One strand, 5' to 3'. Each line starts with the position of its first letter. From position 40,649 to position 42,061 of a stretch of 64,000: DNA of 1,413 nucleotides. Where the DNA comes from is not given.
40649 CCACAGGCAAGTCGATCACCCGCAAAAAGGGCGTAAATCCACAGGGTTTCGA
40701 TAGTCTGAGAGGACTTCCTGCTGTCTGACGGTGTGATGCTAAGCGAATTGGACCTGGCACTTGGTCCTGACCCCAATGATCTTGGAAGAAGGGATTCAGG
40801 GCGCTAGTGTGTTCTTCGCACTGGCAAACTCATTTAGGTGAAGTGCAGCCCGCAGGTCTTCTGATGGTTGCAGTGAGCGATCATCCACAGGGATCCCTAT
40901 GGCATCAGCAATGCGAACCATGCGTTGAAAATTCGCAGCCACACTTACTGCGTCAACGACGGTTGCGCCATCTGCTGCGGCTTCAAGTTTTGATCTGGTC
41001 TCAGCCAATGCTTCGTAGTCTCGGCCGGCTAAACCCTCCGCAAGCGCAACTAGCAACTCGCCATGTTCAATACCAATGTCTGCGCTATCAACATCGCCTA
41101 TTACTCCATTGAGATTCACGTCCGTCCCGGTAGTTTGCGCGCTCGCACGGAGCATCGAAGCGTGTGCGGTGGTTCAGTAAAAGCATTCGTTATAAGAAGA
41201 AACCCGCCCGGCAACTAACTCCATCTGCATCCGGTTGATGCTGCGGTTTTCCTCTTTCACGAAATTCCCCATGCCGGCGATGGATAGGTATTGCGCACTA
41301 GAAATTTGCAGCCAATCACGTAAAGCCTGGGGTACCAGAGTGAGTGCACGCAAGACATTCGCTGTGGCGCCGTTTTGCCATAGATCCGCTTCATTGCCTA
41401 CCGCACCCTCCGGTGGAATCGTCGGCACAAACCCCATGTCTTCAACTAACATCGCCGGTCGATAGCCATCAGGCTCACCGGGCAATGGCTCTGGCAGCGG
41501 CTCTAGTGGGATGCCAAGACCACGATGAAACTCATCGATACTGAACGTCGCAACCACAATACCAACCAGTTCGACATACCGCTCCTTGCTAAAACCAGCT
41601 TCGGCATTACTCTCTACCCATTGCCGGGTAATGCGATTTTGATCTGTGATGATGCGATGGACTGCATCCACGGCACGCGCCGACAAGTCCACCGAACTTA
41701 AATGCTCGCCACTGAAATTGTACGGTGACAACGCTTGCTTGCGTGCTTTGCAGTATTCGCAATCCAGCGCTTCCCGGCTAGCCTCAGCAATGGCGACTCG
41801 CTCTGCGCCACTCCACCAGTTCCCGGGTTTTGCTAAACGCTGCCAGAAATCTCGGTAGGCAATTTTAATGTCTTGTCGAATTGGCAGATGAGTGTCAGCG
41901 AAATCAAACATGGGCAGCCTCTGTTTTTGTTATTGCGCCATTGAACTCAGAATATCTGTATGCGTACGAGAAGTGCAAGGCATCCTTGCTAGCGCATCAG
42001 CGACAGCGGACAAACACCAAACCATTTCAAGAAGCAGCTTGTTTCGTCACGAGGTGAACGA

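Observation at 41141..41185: In-frame TGA at the second Cys of an AhpD-type CxxCxxxH motif: candidate selenoprotein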

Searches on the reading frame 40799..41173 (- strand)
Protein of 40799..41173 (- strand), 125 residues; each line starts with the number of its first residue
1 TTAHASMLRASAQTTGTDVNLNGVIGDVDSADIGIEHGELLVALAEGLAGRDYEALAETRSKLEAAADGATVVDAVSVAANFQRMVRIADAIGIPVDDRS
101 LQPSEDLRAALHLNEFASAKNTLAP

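Call 45: find_homologous_proteins(query=window:40799-41173:-, max_evalue=0.00001)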
Query window:40799-41173:- (125 aa): 248 proteins with E <= 0.00001 among 488 candidates; the best 120 are listed.
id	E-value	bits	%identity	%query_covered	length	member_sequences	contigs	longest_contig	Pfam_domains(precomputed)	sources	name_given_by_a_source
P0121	7.1e-64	231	96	95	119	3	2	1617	-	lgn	-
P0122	8.6e-46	173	74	93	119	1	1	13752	-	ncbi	-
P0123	1.8e-45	172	72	94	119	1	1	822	-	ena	-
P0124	6.0e-45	170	73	93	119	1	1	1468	-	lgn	-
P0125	4.0e-30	122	58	94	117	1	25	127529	-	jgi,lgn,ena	jgi:hypothetical protein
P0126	8.0e-30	121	59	93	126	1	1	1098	-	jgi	jgi:DNA-binding phage protein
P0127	5.8e-29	118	57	94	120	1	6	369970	-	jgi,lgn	jgi:DNA-binding phage protein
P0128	5.9e-29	118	57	94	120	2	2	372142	-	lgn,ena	-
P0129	6.5e-29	118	55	94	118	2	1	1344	-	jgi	jgi:hypothetical protein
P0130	7.3e-29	118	56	95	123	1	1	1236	-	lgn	-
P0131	9.7e-29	118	56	94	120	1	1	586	-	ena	-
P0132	1.4e-28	117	55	95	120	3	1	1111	-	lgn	-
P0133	2.0e-28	117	56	94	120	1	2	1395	-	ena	-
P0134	2.4e-28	116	56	94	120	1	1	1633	-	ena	-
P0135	2.9e-28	116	60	93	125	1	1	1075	-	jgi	jgi:DNA-binding phage protein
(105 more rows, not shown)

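Call 46: search_protein_representatives(protein=window:40799-41173:-)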
Query: 125 residues. Proteins with E-value up to 0.001 (for the whole library): 673; up to 1e-10: 155; up to 1e-30: 0. The best 150 are listed.
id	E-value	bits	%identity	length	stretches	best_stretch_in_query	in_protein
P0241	1.2e-28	115.8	55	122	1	7-125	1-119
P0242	2.9e-24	101.7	52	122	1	7-124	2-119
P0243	1.7e-23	99.2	50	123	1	7-123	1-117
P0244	1.1e-22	96.6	51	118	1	7-123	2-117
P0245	1.9e-22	95.9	50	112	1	7-113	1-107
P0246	3.1e-21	92.0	48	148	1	7-122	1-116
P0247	3.0e-19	85.6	46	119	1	8-122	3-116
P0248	3.6e-19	85.3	42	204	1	2-122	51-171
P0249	4.4e-19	85.1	50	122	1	7-122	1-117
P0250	9.1e-19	84.0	45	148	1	7-122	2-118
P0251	1.2e-18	83.7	52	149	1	7-122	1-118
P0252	4.6e-18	81.8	46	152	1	7-122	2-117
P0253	6.7e-18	81.3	51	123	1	34-125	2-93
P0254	8.6e-18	80.9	48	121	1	7-122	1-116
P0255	1.4e-17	80.3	53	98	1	7-99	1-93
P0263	1.6e-16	76.8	39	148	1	7-125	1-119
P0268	9.8e-16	74.3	43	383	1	1-120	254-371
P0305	1.1e-13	67.7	37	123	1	7-121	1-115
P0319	3.5e-13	66.1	37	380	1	1-119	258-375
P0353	4.2e-12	62.6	34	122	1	7-125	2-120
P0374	1.7e-11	60.7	39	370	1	5-121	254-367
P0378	2.1e-11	60.4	34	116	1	7-119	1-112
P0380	2.7e-11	60.0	34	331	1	3-122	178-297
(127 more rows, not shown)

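Call 49: search_protein_families(library=ncbifam, proteins=[P0268, P0319, P0374, P0380, window:40799-41173:-], max_evalue=0.001)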
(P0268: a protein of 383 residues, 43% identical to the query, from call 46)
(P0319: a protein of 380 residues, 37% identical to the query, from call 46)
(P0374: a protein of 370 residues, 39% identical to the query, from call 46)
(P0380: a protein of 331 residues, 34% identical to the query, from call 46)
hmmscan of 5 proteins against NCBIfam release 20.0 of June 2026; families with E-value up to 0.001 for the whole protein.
P0268 (383 aa): 4 families
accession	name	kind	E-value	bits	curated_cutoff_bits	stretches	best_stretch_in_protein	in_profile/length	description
NF041238.1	AhpD_rel_CFYUT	equivalog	8.4e-123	410.1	175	1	14-369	2-357/357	alkylhydroperoxidase-related (seleno)protein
TIGR01926.1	peroxid_rel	subfamily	1.5e-11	44.5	81.8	1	228-349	59-177/178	peroxidase-related enzyme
TIGR00778.1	ahpD_dom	domain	9.4e-05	21.8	27.8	1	237-267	8-38/51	alkylhydroperoxidase AhpD family core domain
TIGR04030.1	perox_Avi_7169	hypoth_equivalog_domain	0.0002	21.5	233.15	1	232-340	71-179/185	alkylhydroperoxidase domain protein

P0319 (380 aa): 4 families
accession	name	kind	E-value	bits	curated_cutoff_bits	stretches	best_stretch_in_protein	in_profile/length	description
NF041238.1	AhpD_rel_CFYUT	equivalog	3e-124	414.9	175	1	13-373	1-356/357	alkylhydroperoxidase-related (seleno)protein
TIGR01926.1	peroxid_rel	subfamily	9.9e-11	41.7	81.8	1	238-350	63-173/178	peroxidase-related enzyme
TIGR04030.1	perox_Avi_7169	hypoth_equivalog_domain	5e-06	26.7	233.15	1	239-345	74-179/185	alkylhydroperoxidase domain protein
TIGR00778.1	ahpD_dom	domain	5.2e-06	25.9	27.8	1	235-267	2-34/51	alkylhydroperoxidase AhpD family core domain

P0374 (370 aa): 2 families
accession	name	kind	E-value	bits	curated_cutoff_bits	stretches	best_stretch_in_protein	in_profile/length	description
NF041238.1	AhpD_rel_CFYUT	equivalog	1.4e-117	393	175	1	15-364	2-357/357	alkylhydroperoxidase-related (seleno)protein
TIGR01926.1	peroxid_rel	subfamily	2.3e-10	40.6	81.8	1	164-342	2-175/178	peroxidase-related enzyme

P0380 (331 aa): 4 families
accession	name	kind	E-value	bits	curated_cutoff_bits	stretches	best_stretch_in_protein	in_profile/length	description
NF041238.1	AhpD_rel_CFYUT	equivalog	3e-93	312.9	175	1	3-293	68-357/357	alkylhydroperoxidase-related (seleno)protein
TIGR01926.1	peroxid_rel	subfamily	1e-10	41.7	81.8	1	120-268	28-172/178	peroxidase-related enzyme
TIGR00778.1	ahpD_dom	domain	2e-07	30.4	27.8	1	153-184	2-33/51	alkylhydroperoxidase AhpD family core domain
TIGR04030.1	perox_Avi_7169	hypoth_equivalog_domain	1e-05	25.7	233.15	1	152-264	69-179/185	alkylhydroperoxidase domain protein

window:40799-41173:- (125 aa): 1 family
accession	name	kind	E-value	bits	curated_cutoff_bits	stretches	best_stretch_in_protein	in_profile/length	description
NF041238.1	AhpD_rel_CFYUT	equivalog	2e-36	126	175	1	1-118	240-357/357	alkylhydroperoxidase-related (seleno)protein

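Call 62: predict_structure(alignment_id=A3)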
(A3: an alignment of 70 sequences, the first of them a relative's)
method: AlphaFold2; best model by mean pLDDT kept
length: 383 residues; sequences in the alignment: 70
mean_pLDDT: 91.3   pTM: 0.92
mean pLDDT of the five models: 91.3, 91.2, 89.9, 88.7, 88.5
residues with pLDDT >= 90: 294; 70-90: 71; 50-70: 11; < 50: 7
segments of 3 or more residues with pLDDT < 50: 377-383
pLDDT, mean of each block of 10 residues (from residue 1): 87 96 98 98 97 93 87 82 95 93 93 95 98 98 97 96 93 91 84 95 96 85 73 95 96 94 92 91 87 96 94 98 98 97 89 92 91 58 38
secondary structure, 60 per line:
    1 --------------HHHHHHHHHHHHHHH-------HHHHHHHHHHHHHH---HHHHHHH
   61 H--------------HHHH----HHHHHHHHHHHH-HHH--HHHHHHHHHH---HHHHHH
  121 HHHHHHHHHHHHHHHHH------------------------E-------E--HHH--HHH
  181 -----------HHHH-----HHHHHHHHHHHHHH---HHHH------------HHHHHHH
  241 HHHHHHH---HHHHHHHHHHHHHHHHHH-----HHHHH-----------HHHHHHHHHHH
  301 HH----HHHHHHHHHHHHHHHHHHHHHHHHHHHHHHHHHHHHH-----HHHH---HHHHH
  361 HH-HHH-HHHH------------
elements in order: H15-29 H37-50 H54-61 H76-79 H84-95 H102-111 H115-137 H192-195 H201-214 H218-221 H234-247 H251-268 H274-278 H290-302 H307-343 H349-352 H356-362 H368-371

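Call 64: fold_search(model_id=the predicted structure, library=pdb)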
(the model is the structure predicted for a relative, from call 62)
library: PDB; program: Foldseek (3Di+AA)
matches with E <= 10: 109; with E <= 0.001: 0
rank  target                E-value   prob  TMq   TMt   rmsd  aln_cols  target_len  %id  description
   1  2prr_C                4.0e-03  1.00  0.38  0.73   4.0       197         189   22  Crystal structure of alkylhydroperoxidase AhpD core: uncharacterized peroxidase-related protein (YP_296737.1) from Ral (released 2007-05-29)
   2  2prr_D                4.2e-03  1.00  0.39  0.73   3.8       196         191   22  Crystal structure of alkylhydroperoxidase AhpD core: uncharacterized peroxidase-related protein (YP_296737.1) from Ral (released 2007-05-29)
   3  2prr_A                4.7e-03  1.00  0.38  0.72   4.0       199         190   21  Crystal structure of alkylhydroperoxidase AhpD core: uncharacterized peroxidase-related protein (YP_296737.1) from Ral (released 2007-05-29)
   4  3c1l_C                6.1e-03  1.00  0.37  0.70   4.5       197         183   22  Crystal structure of an antioxidant defense protein (mlr4105) from mesorhizobium loti maff303099 at 2.00 A resolution (released 2008-02-05)
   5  6k40_A                9.0e-03  1.00  0.38  0.73   3.9       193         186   19  Crystal structure of alkyl hydroperoxide reductase from D. radiodurans R1 (released 2020-05-27)
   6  6k40_B                1.2e-02  1.00  0.38  0.73   4.0       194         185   19  Crystal structure of alkyl hydroperoxide reductase from D. radiodurans R1 (released 2020-05-27)
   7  3c1l_A                1.2e-02  1.00  0.37  0.72   4.6       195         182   22  Crystal structure of an antioxidant defense protein (mlr4105) from mesorhizobium loti maff303099 at 2.00 A resolution (released 2008-02-05)
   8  2prr_J                1.3e-02  1.00  0.38  0.72   4.2       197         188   22  Crystal structure of alkylhydroperoxidase AhpD core: uncharacterized peroxidase-related protein (YP_296737.1) from Ral (released 2007-05-29)
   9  3c1l_B                1.8e-02  1.00  0.38  0.72   4.4       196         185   22  Crystal structure of an antioxidant defense protein (mlr4105) from mesorhizobium loti maff303099 at 2.00 A resolution (released 2008-02-05)
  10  3c1l_G                2.2e-02  1.00  0.37  0.71   4.5       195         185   23  Crystal structure of an antioxidant defense protein (mlr4105) from mesorhizobium loti maff303099 at 2.00 A resolution (released 2008-02-05)
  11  3c1l_E                2.2e-02  1.00  0.37  0.71   4.5       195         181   23  Crystal structure of an antioxidant defense protein (mlr4105) from mesorhizobium loti maff303099 at 2.00 A resolution (released 2008-02-05)
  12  3c1l_I                2.4e-02  1.00  0.37  0.72   4.5       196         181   22  Crystal structure of an antioxidant defense protein (mlr4105) from mesorhizobium loti maff303099 at 2.00 A resolution (released 2008-02-05)
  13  3c1l_D                3.5e-02  1.00  0.35  0.69   4.2       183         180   23  Crystal structure of an antioxidant defense protein (mlr4105) from mesorhizobium loti maff303099 at 2.00 A resolution (released 2008-02-05)
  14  2oyo_A                4.2e-02  1.00  0.35  0.65   6.1       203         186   18  Crystal structure of Uncharacterized peroxidase-related protein (YP_604910.1) from Deinococcus geothermalis DSM 11300  (released 2007-03-20)
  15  3c1l_H                4.4e-02  1.00  0.33  0.66   3.9       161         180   22  Crystal structure of an antioxidant defense protein (mlr4105) from mesorhizobium loti maff303099 at 2.00 A resolution (released 2008-02-05)
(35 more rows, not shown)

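Call 66: find_encoding_contigs(protein=P0268, flank=3000, max_places=2)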
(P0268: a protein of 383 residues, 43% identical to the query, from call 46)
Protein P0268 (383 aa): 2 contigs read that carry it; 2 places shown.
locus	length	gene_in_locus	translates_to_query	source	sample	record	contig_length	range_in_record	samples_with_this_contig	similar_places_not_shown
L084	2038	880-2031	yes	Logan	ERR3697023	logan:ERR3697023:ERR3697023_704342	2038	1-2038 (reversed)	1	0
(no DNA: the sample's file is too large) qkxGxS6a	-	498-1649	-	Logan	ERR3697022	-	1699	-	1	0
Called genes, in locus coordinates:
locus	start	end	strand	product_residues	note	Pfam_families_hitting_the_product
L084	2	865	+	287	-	?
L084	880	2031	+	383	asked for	-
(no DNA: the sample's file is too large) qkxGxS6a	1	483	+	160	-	?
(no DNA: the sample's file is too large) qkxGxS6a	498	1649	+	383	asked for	-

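Call 67: find_encoding_contigs(protein=P0319, flank=3000, max_places=2)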
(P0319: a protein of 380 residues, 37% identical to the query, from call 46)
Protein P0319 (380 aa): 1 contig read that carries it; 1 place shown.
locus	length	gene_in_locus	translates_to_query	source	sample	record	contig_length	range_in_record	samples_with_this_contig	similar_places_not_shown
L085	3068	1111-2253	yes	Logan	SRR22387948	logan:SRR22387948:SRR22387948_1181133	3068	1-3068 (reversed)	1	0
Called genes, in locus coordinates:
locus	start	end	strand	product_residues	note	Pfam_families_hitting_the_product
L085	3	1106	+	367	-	?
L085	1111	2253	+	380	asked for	-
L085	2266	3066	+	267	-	?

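Call 68: find_encoding_contigs(protein=P0380, flank=3000, max_places=2)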
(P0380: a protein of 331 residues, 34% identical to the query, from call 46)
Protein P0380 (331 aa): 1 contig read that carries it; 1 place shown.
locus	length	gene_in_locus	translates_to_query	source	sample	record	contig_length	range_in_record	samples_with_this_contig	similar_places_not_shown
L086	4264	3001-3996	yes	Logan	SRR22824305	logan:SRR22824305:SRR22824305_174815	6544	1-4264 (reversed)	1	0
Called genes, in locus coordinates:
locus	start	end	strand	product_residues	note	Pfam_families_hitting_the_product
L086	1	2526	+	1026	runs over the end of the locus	PF00873:ACR_tran, PF02355:SecD_SecF_C (faint), PF03176:MMPL (weak)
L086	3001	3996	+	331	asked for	PF02627:CMD (weak)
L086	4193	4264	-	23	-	?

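Call 69: find_encoding_contigs(protein=P0374, flank=3000, max_places=2)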
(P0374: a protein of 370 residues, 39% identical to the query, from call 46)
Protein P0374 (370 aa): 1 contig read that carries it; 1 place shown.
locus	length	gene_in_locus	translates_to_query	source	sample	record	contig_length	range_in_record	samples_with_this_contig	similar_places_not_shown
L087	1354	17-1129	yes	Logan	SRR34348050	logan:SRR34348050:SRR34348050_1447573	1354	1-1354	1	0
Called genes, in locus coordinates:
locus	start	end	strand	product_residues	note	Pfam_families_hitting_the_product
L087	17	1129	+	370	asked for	-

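Call 71: find_encoding_contigs(protein=P0353, flank=1500, max_places=3)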
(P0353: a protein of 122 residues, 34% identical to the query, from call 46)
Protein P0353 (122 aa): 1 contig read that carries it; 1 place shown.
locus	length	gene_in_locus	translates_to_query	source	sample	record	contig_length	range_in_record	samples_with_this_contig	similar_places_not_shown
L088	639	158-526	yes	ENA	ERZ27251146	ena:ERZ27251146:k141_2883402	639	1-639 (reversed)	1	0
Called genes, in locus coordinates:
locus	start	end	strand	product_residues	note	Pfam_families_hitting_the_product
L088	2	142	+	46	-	?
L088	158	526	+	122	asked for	-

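Call 72: find_encoding_contigs(protein=P0378, flank=1500, max_places=3)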
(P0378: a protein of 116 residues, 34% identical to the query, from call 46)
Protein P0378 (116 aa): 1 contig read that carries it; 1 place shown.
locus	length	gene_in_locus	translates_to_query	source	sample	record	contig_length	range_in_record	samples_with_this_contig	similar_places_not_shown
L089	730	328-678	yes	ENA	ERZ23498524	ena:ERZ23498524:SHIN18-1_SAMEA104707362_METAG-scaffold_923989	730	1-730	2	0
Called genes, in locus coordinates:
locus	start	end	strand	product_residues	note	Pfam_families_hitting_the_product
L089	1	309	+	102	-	?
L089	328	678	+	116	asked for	-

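Call 73: find_encoding_contigs(protein=P0305, flank=1500, max_places=3)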
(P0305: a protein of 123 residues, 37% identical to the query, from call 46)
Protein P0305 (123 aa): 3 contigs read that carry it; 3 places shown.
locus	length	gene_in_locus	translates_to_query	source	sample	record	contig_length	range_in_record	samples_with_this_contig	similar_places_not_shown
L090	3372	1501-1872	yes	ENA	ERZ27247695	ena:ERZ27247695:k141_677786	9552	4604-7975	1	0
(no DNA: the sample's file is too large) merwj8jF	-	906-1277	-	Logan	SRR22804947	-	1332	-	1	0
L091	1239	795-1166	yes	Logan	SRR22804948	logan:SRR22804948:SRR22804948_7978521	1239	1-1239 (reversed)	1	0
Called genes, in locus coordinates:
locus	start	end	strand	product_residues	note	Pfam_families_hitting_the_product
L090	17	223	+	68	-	-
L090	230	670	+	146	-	PF00462:Glutaredoxin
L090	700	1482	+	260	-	-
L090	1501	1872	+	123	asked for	-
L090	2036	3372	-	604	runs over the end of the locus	PF00270:DEAD, PF00271:Helicase_C, PF16124:RecQ_Zn_bind, PF09382:RQC, PF00570:HRDC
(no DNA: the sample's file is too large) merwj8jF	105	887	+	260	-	-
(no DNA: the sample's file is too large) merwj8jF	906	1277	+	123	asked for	-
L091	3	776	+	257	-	?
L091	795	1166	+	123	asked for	-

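Call 74: find_encoding_contigs(protein=P0263, flank=1500, max_places=3)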
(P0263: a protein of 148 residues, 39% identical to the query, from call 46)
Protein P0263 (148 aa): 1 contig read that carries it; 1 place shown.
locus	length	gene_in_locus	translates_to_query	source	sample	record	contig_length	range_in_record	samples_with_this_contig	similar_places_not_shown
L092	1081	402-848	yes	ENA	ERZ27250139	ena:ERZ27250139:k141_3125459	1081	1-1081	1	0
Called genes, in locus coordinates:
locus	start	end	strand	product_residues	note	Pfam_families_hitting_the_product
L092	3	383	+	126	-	?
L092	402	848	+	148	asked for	-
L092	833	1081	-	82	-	?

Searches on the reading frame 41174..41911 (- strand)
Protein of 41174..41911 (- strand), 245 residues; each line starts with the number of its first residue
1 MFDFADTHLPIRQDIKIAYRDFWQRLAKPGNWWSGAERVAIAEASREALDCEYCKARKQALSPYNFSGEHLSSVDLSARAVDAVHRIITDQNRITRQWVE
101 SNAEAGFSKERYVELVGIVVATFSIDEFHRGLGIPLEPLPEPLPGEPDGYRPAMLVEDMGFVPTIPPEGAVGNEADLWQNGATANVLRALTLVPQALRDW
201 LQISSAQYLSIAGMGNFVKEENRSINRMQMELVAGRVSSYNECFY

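Call 14: find_encoding_contigs(protein=window:41174-41911:-, flank=10000, max_places=4)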
Protein window:41174-41911:- (245 aa): 1 contig read that carries it; 1 place shown.
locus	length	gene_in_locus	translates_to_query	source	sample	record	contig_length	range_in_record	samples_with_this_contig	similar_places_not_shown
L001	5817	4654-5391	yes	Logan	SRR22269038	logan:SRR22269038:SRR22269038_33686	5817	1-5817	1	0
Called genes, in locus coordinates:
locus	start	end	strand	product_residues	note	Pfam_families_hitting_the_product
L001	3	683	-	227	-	?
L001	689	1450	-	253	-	PF06790:UPF0259, PF25231:DUF7847 (weak)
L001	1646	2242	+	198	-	PF02798:GST_N, PF13417:GST_N_3, PF13409:GST_N_2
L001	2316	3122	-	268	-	PF03796:DnaB_C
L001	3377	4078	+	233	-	-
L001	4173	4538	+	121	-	-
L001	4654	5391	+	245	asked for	-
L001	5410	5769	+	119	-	-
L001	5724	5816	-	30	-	?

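Call 49: search_protein_families(library=ncbifam, proteins=[window:41177-41911:-], max_evalue=0.001)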
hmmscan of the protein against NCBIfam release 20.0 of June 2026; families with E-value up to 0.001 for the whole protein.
window:41177-41911:- (245 aa): 1 family
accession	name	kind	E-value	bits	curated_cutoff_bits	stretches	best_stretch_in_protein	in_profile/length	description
NF041238.1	AhpD_rel_CFYUT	equivalog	2e-92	310.2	175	1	11-245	1-238/357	alkylhydroperoxidase-related (seleno)protein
